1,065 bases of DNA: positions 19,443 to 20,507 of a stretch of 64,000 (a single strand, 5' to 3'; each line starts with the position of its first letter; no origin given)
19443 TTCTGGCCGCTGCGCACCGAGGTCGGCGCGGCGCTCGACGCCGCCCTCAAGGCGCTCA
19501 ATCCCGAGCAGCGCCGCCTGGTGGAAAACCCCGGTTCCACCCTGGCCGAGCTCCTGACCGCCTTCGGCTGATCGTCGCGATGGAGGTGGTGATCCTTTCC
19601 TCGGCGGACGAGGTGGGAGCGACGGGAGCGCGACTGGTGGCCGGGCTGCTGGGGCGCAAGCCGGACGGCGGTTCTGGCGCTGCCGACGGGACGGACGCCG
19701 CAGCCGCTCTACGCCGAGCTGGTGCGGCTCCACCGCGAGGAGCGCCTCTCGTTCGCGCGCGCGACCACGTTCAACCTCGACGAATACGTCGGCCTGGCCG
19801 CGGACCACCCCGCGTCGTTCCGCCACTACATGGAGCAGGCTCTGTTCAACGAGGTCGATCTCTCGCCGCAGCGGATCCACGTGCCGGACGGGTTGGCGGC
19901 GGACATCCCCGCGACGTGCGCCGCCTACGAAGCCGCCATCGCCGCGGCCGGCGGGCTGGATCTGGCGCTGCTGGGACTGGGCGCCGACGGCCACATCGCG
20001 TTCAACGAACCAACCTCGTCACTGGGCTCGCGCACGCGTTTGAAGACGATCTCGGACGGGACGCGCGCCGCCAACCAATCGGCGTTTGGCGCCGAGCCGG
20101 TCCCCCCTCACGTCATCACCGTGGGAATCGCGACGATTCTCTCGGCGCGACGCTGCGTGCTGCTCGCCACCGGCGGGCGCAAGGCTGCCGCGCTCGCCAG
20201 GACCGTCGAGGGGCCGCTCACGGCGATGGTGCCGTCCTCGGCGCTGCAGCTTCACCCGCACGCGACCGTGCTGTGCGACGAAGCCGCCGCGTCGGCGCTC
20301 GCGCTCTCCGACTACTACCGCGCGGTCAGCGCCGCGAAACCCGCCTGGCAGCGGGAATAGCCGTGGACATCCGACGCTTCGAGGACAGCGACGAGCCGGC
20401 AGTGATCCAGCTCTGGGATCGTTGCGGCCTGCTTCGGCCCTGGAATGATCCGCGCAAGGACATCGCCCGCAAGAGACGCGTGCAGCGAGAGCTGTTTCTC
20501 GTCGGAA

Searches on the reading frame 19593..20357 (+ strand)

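Call 74: search_protein_families(library=pfam, proteins=[window:19593-20357:+], max_evalue=0.001)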
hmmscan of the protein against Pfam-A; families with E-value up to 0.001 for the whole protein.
window:19593-20357:+ (255 aa): 1 family
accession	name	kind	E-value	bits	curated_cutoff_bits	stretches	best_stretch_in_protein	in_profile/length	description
PF01182.26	Glucosamine_iso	-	5.4e-24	85.7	27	1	24-219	26-217/225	Glucosamine-6-phosphate isomerases/6-phosphogluconolactonase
